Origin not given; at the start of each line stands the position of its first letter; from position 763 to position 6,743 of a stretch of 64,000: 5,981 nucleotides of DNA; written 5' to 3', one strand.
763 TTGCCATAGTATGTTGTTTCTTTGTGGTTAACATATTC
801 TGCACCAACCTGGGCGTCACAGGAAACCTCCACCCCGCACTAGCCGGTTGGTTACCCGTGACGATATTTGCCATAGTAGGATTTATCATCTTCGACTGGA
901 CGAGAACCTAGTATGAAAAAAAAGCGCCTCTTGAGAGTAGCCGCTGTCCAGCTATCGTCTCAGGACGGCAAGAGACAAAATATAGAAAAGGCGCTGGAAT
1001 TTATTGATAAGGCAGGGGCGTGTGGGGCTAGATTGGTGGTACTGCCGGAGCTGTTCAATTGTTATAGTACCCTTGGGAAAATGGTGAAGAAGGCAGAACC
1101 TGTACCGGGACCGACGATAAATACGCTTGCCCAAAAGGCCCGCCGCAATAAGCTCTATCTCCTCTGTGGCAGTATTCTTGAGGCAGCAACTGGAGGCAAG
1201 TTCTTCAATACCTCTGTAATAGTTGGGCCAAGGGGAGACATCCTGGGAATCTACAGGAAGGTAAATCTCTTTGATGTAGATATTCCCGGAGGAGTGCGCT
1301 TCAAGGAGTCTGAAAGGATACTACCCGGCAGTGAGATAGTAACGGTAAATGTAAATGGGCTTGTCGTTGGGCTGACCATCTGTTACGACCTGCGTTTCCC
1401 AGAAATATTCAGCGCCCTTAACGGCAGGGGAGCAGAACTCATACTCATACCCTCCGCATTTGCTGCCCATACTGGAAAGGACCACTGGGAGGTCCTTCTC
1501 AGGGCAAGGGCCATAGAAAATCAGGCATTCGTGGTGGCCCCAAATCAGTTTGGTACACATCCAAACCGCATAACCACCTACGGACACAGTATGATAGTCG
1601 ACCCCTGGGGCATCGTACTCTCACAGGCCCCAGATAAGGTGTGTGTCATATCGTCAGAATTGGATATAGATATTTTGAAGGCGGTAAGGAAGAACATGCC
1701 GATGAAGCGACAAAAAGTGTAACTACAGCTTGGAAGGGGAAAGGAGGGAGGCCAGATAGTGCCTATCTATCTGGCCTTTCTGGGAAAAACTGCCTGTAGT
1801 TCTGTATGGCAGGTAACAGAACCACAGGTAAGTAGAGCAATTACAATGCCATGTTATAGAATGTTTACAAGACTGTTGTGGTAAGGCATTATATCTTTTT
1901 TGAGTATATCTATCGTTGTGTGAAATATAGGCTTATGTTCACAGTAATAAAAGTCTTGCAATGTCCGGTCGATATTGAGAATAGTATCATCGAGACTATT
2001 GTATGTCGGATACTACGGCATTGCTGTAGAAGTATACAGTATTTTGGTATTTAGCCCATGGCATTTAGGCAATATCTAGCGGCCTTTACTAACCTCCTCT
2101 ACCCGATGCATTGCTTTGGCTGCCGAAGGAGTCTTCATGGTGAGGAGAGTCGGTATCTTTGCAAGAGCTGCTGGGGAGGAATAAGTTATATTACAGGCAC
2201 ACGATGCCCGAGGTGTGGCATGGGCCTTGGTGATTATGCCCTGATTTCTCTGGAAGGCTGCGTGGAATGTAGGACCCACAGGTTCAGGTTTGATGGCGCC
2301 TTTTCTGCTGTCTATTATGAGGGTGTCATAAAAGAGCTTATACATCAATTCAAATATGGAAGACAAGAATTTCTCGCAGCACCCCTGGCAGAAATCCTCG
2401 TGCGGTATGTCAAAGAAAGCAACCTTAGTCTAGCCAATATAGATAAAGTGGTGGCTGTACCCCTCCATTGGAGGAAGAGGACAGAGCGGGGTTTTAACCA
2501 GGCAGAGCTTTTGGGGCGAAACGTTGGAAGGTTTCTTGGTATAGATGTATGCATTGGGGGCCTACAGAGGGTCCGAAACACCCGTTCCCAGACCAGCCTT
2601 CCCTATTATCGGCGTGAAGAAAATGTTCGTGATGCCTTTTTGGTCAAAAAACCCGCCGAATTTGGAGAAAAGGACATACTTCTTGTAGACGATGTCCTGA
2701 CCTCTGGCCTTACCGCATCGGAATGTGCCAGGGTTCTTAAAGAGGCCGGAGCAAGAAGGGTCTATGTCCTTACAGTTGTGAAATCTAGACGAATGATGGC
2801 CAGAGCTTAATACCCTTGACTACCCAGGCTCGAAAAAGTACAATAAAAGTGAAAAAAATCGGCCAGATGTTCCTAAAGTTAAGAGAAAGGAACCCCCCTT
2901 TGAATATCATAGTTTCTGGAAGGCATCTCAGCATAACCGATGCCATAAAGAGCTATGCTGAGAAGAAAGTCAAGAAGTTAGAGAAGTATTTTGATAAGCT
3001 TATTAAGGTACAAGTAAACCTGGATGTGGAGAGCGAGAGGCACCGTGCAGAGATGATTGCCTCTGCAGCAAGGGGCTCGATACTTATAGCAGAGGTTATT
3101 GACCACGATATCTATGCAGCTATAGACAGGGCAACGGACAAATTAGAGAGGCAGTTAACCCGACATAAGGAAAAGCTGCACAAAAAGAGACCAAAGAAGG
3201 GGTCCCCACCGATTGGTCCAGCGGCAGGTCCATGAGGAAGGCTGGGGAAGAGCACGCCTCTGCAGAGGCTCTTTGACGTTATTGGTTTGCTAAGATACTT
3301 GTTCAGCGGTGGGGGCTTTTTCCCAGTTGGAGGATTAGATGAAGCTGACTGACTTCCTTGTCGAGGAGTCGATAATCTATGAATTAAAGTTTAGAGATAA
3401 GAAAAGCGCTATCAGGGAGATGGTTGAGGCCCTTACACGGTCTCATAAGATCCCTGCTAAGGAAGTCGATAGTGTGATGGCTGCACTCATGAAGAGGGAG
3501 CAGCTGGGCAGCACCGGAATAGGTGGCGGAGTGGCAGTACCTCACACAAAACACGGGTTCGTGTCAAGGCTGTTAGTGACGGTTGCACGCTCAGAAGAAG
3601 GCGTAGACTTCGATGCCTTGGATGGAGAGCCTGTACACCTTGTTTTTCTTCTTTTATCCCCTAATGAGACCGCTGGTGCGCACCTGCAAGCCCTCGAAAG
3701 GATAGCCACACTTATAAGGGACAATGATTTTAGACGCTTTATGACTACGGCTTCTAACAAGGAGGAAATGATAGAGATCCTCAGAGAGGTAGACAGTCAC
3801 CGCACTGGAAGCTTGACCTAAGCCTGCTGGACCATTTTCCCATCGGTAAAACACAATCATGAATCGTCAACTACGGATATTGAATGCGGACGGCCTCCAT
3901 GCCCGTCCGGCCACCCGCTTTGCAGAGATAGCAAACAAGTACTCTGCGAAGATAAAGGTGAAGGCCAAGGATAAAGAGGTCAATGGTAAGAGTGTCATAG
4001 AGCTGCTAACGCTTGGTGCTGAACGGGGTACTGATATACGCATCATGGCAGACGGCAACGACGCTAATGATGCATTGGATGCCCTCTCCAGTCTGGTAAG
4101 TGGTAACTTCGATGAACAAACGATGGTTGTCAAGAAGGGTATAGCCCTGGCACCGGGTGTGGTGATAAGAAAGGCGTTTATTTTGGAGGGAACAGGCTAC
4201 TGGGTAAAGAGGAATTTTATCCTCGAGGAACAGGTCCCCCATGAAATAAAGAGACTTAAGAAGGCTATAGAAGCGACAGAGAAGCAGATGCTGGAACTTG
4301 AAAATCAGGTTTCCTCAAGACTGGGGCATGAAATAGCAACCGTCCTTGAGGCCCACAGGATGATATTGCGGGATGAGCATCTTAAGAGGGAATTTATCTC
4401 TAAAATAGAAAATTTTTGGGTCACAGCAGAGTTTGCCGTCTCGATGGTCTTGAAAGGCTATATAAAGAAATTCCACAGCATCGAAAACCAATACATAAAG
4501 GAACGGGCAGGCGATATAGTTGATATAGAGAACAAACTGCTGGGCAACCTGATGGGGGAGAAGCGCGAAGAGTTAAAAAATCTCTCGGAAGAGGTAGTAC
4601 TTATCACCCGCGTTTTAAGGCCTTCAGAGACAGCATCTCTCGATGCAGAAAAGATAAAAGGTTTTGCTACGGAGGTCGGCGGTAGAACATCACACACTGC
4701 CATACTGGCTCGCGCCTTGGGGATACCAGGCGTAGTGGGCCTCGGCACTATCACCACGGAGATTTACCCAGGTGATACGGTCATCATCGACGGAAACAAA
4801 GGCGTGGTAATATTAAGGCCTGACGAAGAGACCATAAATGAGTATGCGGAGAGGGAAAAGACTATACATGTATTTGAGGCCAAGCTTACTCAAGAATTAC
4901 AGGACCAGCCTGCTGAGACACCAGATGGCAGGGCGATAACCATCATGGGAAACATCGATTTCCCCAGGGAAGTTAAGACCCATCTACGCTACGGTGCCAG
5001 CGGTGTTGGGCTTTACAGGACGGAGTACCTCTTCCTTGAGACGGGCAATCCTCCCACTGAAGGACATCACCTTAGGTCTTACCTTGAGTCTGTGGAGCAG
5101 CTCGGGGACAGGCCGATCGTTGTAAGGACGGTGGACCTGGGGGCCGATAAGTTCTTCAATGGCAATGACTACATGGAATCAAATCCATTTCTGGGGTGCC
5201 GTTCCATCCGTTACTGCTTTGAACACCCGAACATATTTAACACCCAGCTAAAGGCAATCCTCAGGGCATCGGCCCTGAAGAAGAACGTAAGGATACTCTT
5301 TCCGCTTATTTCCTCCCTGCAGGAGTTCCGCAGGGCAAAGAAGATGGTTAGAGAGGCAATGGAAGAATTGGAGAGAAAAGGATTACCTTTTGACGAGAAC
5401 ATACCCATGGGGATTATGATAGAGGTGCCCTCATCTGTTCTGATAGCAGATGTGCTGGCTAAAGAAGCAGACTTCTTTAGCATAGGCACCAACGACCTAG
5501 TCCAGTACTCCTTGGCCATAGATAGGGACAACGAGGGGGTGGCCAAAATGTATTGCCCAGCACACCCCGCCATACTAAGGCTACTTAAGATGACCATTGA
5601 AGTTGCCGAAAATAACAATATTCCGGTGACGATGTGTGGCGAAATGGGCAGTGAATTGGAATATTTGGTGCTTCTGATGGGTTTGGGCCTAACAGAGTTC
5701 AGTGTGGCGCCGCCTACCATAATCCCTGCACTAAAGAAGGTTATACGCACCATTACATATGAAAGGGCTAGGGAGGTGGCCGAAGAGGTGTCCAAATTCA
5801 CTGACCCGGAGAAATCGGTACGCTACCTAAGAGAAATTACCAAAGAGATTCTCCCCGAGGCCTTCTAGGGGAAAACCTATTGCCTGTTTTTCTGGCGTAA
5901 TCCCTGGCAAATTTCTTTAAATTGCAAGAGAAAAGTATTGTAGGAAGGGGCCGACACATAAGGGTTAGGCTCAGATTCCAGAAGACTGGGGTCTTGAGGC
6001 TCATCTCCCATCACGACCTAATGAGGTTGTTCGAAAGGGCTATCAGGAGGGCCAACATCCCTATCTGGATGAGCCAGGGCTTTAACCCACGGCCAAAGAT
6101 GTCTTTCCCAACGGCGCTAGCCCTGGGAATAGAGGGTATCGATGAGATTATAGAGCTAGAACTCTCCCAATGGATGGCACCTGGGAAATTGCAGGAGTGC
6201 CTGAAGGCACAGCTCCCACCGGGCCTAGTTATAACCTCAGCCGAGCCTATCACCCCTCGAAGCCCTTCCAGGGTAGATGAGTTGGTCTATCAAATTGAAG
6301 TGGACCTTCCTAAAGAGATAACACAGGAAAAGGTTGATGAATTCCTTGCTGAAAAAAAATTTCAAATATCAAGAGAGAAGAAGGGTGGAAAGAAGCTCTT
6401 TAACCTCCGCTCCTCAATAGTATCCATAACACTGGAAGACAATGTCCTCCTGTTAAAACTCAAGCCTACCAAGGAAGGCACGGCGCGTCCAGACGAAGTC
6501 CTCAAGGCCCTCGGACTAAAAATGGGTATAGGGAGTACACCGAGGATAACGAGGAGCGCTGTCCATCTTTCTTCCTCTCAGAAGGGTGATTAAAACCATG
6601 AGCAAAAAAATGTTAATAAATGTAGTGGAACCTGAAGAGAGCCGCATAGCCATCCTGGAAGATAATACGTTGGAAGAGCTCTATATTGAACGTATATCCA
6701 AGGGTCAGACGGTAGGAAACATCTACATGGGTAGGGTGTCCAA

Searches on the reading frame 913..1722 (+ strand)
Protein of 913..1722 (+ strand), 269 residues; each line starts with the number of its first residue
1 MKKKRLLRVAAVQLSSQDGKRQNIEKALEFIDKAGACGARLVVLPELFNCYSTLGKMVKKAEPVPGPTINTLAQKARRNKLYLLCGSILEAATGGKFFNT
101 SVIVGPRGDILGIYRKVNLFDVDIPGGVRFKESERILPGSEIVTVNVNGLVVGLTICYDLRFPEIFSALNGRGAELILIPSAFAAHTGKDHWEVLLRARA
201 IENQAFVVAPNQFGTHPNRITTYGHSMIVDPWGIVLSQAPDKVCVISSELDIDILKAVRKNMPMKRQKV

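Call 39: search_protein_families(library=pfam, proteins=[window:913-1722:+], max_evalue=0.00001)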
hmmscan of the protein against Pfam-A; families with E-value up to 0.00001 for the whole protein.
window:913-1722:+ (269 aa): 1 family
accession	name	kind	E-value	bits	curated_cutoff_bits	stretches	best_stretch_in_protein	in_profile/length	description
PF00795.27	CN_hydrolase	-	5.6e-62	209.8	23.2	1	8-259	1-255/256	Carbon-nitrogen hydrolase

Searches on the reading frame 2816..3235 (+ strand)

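Call 39: search_protein_families(library=pfam, proteins=[window:2816-3235:+], max_evalue=0.00001)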
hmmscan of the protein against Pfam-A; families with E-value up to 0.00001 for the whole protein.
window:2816-3235:+ (139 aa): 1 family
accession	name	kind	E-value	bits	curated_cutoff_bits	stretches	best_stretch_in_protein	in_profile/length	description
PF02482.25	Ribosomal_S30AE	-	2.7e-25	89.4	23.7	1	31-121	1-87/88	Sigma 54 modulation protein / S30EA ribosomal protein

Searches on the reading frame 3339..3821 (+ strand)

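Call 39: search_protein_families(library=pfam, proteins=[window:3339-3821:+], max_evalue=0.00001)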
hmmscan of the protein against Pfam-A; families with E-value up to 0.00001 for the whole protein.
window:3339-3821:+ (160 aa): 2 families
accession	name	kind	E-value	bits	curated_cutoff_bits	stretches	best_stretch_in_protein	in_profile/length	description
PF00359.27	PTS_EIIA_2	-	1.9e-34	119.2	27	1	6-150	2-143/144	Phosphoenolpyruvate-dependent sugar phosphotransferase system, EIIA 2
PF07565.18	Band_3_cyto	-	2.7e-06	27.7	34.3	0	73-149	200-278/294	Band 3 cytoplasmic domain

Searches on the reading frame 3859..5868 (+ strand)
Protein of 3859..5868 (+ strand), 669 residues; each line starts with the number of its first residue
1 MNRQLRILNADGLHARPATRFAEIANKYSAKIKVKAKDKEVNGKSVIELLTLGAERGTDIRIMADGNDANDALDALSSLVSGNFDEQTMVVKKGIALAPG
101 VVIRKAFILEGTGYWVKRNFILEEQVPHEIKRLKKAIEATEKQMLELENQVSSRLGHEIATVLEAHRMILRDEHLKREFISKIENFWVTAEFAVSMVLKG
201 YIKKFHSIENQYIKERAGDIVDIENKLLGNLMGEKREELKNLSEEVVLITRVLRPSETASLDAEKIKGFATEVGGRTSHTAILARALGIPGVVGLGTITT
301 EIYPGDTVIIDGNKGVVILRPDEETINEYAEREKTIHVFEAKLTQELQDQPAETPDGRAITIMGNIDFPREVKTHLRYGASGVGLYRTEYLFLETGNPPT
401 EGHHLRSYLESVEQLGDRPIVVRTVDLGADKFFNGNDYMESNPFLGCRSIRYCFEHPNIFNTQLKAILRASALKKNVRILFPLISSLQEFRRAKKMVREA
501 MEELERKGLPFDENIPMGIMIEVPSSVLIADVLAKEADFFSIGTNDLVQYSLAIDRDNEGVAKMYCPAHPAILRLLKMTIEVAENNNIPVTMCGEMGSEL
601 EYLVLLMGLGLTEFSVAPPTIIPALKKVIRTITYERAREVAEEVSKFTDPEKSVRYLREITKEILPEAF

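Call 39: search_protein_families(library=pfam, proteins=[window:3859-5868:+], max_evalue=0.00001)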
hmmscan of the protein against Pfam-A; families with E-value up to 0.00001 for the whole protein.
window:3859-5868:+ (669 aa): 4 families
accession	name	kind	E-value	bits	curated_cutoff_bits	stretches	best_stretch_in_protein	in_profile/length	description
PF02896.24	PEP-utilizers_C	-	3.2e-100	335.5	22.8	1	344-632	4-291/293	PEP-utilising enzyme, PEP-binding domain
PF00381.24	PTS-HPr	-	1.8e-25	89.3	23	1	3-80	3-79/81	PTS HPr component phosphorylation site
PF05524.18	PEP-utilisers_N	-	2.5e-25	89.4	24.4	1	93-216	1-121/121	PEP-utilising enzyme, N-terminal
PF00391.29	PEP-utilizers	-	2.5e-23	81.9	23.1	1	243-315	2-72/72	PEP-utilising enzyme, mobile domain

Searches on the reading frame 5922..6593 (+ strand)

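Call 39: search_protein_families(library=pfam, proteins=[window:5922-6593:+], max_evalue=0.00001)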
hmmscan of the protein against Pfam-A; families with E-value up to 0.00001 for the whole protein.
window:5922-6593:+ (223 aa): 1 family
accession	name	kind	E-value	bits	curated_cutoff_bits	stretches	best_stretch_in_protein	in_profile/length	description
PF10105.14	DUF2344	-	4.5e-48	163.9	23.8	1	14-189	1-175/176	Uncharacterized protein conserved in bacteria (DUF2344)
